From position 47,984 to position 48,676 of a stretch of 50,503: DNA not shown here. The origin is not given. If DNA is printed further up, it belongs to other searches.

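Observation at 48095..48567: DUF559 endonuclease module bracketed by GC-rich terminal inverted repeats, sitting in-frame inside a DUF1016-type gene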

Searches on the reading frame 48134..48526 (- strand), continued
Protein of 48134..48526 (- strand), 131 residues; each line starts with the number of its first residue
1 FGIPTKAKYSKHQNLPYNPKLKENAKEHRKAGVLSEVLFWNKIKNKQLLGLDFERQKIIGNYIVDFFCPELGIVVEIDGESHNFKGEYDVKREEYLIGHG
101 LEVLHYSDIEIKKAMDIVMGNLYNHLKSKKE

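Call 77: search_protein_families(library=pfam, proteins=[L145:6-2117:+, L146:2193-3851:+, L140:2182-4020:+, L162:2344-4074:+, L135:2-2227:+, L177:789-4235:+], max_evalue=0.00001)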
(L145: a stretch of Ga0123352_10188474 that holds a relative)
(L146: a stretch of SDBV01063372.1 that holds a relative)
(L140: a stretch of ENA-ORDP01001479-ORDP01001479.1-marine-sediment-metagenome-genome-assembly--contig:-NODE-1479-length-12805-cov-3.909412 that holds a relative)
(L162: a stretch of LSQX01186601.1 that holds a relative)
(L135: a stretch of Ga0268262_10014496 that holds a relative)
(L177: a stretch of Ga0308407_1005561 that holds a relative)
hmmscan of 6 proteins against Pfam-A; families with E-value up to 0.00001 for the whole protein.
L145:6-2117:+ (704 aa): 3 families
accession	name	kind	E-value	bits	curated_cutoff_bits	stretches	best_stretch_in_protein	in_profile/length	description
PF00206.25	Lyase_1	-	2.2e-80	270.8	27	2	358-581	98-312/312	Lyase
PF04480.18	DUF559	-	3.9e-27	94.7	20.6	1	226-326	3-103/109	Protein of unknown function (DUF559)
PF10415.14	FumaraseC_C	-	4.5e-24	85.1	32.5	1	648-701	1-54/54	Fumarase C C-terminus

L146:2193-3851:+ (553 aa): 2 families
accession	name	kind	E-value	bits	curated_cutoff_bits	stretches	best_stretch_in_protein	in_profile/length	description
PF04480.18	DUF559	-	7.3e-28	97.1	20.6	1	231-332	2-103/109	Protein of unknown function (DUF559)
PF01420.25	Methylase_S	-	4.7e-18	66.4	22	2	382-499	1-130/168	Type I restriction modification DNA specificity domain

L140:2182-4020:+ (613 aa): 2 families
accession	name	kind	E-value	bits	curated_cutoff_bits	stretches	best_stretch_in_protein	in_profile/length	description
PF04480.18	DUF559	-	1.2e-29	102.8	20.6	1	279-380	2-103/109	Protein of unknown function (DUF559)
PF01420.25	Methylase_S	-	2.3e-25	90.2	22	2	425-581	1-142/168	Type I restriction modification DNA specificity domain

L162:2344-4074:+ (577 aa): 2 families
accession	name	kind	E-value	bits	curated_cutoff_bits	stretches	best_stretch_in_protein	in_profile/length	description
PF04480.18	DUF559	-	4.3e-30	104.2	20.6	1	226-327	3-104/109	Protein of unknown function (DUF559)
PF01420.25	Methylase_S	-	2.5e-18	67.3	22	2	397-531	1-135/168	Type I restriction modification DNA specificity domain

L135:2-2227:+ (742 aa): 2 families
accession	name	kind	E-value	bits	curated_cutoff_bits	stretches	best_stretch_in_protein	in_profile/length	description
PF01555.25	N6_N4_Mtase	-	1.1e-34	120.8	26.7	1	26-356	1-205/221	DNA methylase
PF04480.18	DUF559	-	1.2e-29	102.8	20.6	1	461-564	2-105/109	Protein of unknown function (DUF559)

L177:789-4235:+ (1149 aa): 4 families
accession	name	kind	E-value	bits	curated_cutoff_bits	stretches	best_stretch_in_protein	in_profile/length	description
PF07669.17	Eco57I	-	1.8e-39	136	25.3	1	825-1112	1-170/171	Eco57I restriction-modification methylase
PF04480.18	DUF559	-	9.9e-29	99.9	20.6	1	499-600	3-104/109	Protein of unknown function (DUF559)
PF02384.22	N6_Mtase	-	2.5e-12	47.2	20.4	0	1015-1131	120-236/311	N-6 DNA Methylase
PF20473.4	MmeI_Mtase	-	4.7e-07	29.7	27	0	761-847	7-85/259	MmeI, DNA-methyltransferase domain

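Call 83: find_related_loci(query=A6, collection=viral_contigs, flank=2500)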
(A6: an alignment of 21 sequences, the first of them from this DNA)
Query A6 (108 aa) in viral_contigs; peptide patterns used: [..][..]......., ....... (x = any residue, [..] = any of these).
165 stretches matched a pattern; 20 encode a relative of the query (tblastn E <= 1e-3); 20 distinct loci.
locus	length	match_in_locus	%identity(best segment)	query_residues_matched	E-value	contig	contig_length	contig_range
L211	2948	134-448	53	1-105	7e-35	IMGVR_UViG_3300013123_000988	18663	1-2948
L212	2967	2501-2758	45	23-108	4e-23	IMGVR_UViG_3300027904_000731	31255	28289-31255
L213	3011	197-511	39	3-105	7e-21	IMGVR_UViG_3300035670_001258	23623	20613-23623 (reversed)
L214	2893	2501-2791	37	3-99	5e-15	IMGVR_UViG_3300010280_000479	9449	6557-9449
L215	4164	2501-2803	38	4-104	6e-15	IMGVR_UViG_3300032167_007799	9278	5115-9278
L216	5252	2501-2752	40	21-105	1e-13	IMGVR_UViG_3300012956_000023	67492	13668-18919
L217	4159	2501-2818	29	5-108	1e-13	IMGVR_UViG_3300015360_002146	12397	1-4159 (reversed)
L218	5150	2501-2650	52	48-97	2e-12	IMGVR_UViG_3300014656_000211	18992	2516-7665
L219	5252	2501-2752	41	7-98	6e-12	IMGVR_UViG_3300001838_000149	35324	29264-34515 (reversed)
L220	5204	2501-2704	41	37-98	1e-10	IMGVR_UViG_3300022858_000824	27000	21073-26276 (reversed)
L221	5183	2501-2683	33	24-98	2e-10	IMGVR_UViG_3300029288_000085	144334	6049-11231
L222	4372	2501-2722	35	21-97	6e-10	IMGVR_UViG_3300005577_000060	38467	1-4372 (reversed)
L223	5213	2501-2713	28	38-108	1e-9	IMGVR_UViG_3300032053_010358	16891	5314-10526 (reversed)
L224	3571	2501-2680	38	51-108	3e-9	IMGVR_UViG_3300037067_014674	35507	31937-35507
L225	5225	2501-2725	37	35-97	8e-8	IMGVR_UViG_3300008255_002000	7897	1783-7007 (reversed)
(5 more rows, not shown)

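Call 88: search_protein_families(library=pfam, alignment_id=A7, max_evalue=0.00001)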
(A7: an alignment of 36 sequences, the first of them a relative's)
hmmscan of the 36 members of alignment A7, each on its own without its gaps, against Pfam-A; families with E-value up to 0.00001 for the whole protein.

A. member 1, L130:1648-5796:+ (1383 aa): 3 families
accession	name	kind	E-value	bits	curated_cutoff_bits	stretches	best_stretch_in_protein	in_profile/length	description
PF07669.17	Eco57I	-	4.2e-30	105.5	25.3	1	671-914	1-161/171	Eco57I restriction-modification methylase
PF04480.18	DUF559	-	4.4e-26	91.3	20.6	1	457-561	2-106/109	Protein of unknown function (DUF559)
PF02384.22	N6_Mtase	-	1.1e-12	48.3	20.4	0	825-948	118-246/311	N-6 DNA Methylase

B. families by the number of members that match (of 36 scanned): 21 families
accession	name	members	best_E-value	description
PF04480.18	DUF559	36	2.4e-30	Protein of unknown function (DUF559)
PF11867.13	T1RH-like_C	9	1.7e-131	Type I restriction enzyme HindI endonuclease subunit-like, C-terminal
PF18766.7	SWI2_SNF2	9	4.5e-77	SWI2/SNF2 ATPase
PF01555.25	N6_N4_Mtase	9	1.4e-39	DNA methylase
PF22679.2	T1R_D3-like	9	1.2e-24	Type I restriction enzyme subunit R domain 3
PF04851.21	ResIII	9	6.4e-20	Type III restriction enzyme, res subunit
PF04313.20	HSDR_N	8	2.8e-55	Type I restriction enzyme R protein N terminus (HSDR_N)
PF02547.20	Queuosine_synth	5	2.8e-115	Queuosine biosynthesis protein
PF07669.17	Eco57I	4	1.8e-39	Eco57I restriction-modification methylase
PF02384.22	N6_Mtase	4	1.1e-12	N-6 DNA Methylase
PF01420.25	Methylase_S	3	2.3e-25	Type I restriction modification DNA specificity domain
PF18135.7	Type_ISP_C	2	2e-84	Type ISP C-terminal specificity domain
PF20473.4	MmeI_Mtase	2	2.8e-09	MmeI, DNA-methyltransferase domain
PF00206.25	Lyase_1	1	2.2e-80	Lyase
PF00152.25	tRNA-synt_2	1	5.6e-45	tRNA synthetases class II (D, K and N)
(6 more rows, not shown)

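Call 89: search_protein_families(library=pfam, proteins=[L132:1609-3501:+, L134:318-1712:+, L160:1091-2272:+, L207:777-2369:+, L167:2-1438:+, L194:2501-4009:+, L136:2188-5766:+], max_evalue=0.00001)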
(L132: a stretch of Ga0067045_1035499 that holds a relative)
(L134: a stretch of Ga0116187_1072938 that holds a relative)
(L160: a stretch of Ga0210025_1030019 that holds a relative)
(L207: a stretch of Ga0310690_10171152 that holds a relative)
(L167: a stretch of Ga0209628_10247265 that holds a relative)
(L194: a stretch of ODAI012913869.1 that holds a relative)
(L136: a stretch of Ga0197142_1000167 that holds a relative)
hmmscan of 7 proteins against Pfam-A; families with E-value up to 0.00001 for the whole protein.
L132:1609-3501:+ (631 aa): 1 family
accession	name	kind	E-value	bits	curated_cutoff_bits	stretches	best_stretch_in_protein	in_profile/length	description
PF04480.18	DUF559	-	1e-28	99.8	20.6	1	471-574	3-106/109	Protein of unknown function (DUF559)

L134:318-1712:+ (465 aa): 1 family
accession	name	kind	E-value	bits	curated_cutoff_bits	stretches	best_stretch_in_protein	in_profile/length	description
PF04480.18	DUF559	-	1.1e-28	99.7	20.6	1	349-455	2-108/109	Protein of unknown function (DUF559)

L160:1091-2272:+ (394 aa): 2 families
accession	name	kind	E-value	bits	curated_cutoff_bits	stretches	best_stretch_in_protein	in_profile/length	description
PF04480.18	DUF559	-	2.4e-30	105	20.6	1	210-313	2-105/109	Protein of unknown function (DUF559)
PF01555.25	N6_N4_Mtase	-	1.3e-10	42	26.7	1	5-51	169-209/221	DNA methylase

L207:777-2369:+ (531 aa): 2 families
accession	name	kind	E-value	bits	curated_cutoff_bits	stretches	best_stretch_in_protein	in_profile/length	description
PF02547.20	Queuosine_synth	-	2.8e-115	385.3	25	2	44-301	1-251/322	Queuosine biosynthesis protein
PF04480.18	DUF559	-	6.3e-26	90.8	20.6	1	333-432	3-102/109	Protein of unknown function (DUF559)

L167:2-1438:+ (479 aa): 3 families
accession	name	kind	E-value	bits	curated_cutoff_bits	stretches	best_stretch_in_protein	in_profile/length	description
PF00152.25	tRNA-synt_2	-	5.6e-45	154.2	25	1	273-452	184-307/308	tRNA synthetases class II (D, K and N)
PF04480.18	DUF559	-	7.8e-29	100.2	20.6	1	75-179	2-106/109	Protein of unknown function (DUF559)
PF02938.19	GAD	-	5.2e-23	81.5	23.4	1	216-302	8-94/95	GAD domain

L194:2501-4009:+ (503 aa): 2 families
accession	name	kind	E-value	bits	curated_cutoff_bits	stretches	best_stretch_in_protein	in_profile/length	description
PF02547.20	Queuosine_synth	-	6.4e-113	377.6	25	2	186-497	36-322/322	Queuosine biosynthesis protein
PF04480.18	DUF559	-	4.1e-26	91.4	20.6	1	65-164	3-102/109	Protein of unknown function (DUF559)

L136:2188-5766:+ (1193 aa): 2 families
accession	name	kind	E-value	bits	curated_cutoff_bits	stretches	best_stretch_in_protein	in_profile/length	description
PF01555.25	N6_N4_Mtase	-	3e-27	96.4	26.7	1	666-975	1-213/221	DNA methylase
PF04480.18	DUF559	-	4.5e-27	94.5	20.6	1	278-383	3-108/109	Protein of unknown function (DUF559)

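Call 101: search_protein_representatives(protein=window:48146-48484:-)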
Query: 113 residues. Proteins with E-value up to 0.001 (for the whole library): 17217; up to 1e-10: 3206; up to 1e-30: 70. The best 150 are listed.
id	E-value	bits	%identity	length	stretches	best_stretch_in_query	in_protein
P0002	1.1e-52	193.2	76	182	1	1-113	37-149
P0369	2.3e-44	166.4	54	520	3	1-111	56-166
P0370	9.3e-43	161.2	69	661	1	1-110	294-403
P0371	3.6e-42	159.3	68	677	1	1-109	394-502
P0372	4.4e-42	159.0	67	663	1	1-110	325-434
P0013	3.2e-41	156.3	67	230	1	1-110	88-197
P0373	4.2e-41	155.9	66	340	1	1-109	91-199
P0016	8.3e-41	154.9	66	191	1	1-111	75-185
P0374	6.6e-40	152.0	65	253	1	1-108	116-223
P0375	1.1e-39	151.3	68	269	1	1-107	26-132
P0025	1.4e-39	150.9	67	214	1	1-108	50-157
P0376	1.0e-38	148.2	63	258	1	1-111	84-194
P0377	1.1e-38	148.0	65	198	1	1-110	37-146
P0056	1.9e-38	147.3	64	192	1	1-106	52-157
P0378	2.5e-38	146.9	69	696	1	1-102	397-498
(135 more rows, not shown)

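Call 105: search_protein_families(library=pfam, alignment_id=A10, max_evalue=0.00001)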
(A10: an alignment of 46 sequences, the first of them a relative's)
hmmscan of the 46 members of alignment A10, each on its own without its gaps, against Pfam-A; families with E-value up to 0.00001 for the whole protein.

A. member 1, P0369 (520 aa): 3 families
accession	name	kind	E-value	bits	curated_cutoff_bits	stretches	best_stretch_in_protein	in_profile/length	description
PF02547.20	Queuosine_synth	-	7.2e-78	262.4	25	2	181-400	36-252/322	Queuosine biosynthesis protein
PF04480.18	DUF559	-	7.8e-37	125.9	20.6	2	62-160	3-101/109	Protein of unknown function (DUF559)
PF18741.7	MTES_1575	-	4e-07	30.5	38.2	0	90-163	12-92/96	REase_MTES_1575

B. families by the number of members that match (of 46 scanned): 26 families (the first 25 are shown)
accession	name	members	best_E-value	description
PF04480.18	DUF559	46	6.1e-86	Protein of unknown function (DUF559)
PF18135.7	Type_ISP_C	9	2e-84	Type ISP C-terminal specificity domain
PF01420.25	Methylase_S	9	2.9e-38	Type I restriction modification DNA specificity domain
PF07669.17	Eco57I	4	4.7e-29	Eco57I restriction-modification methylase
PF18741.7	MTES_1575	4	1.8e-10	REase_MTES_1575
PF02547.20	Queuosine_synth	3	6.3e-114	Queuosine biosynthesis protein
PF20473.4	MmeI_Mtase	3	2.1e-10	MmeI, DNA-methyltransferase domain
PF01676.23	Metalloenzyme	2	3.4e-60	Metalloenzyme superfamily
PF06415.18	iPGM_N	2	7.5e-34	BPG-independent PGAM N-terminus (iPGM_N)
PF08245.18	Mur_ligase_M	2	1.8e-19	Mur ligase middle domain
PF13310.11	Virulence_RhuM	2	3.1e-15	Virulence protein RhuM family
PF01555.25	N6_N4_Mtase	2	2.9e-12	DNA methylase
PF02875.26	Mur_ligase_C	2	1e-11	Mur ligase, glutamate ligase domain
PF00266.25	Aminotran_5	1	4.4e-141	Aminotransferase class-V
PF00206.25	Lyase_1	1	1.3e-80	Lyase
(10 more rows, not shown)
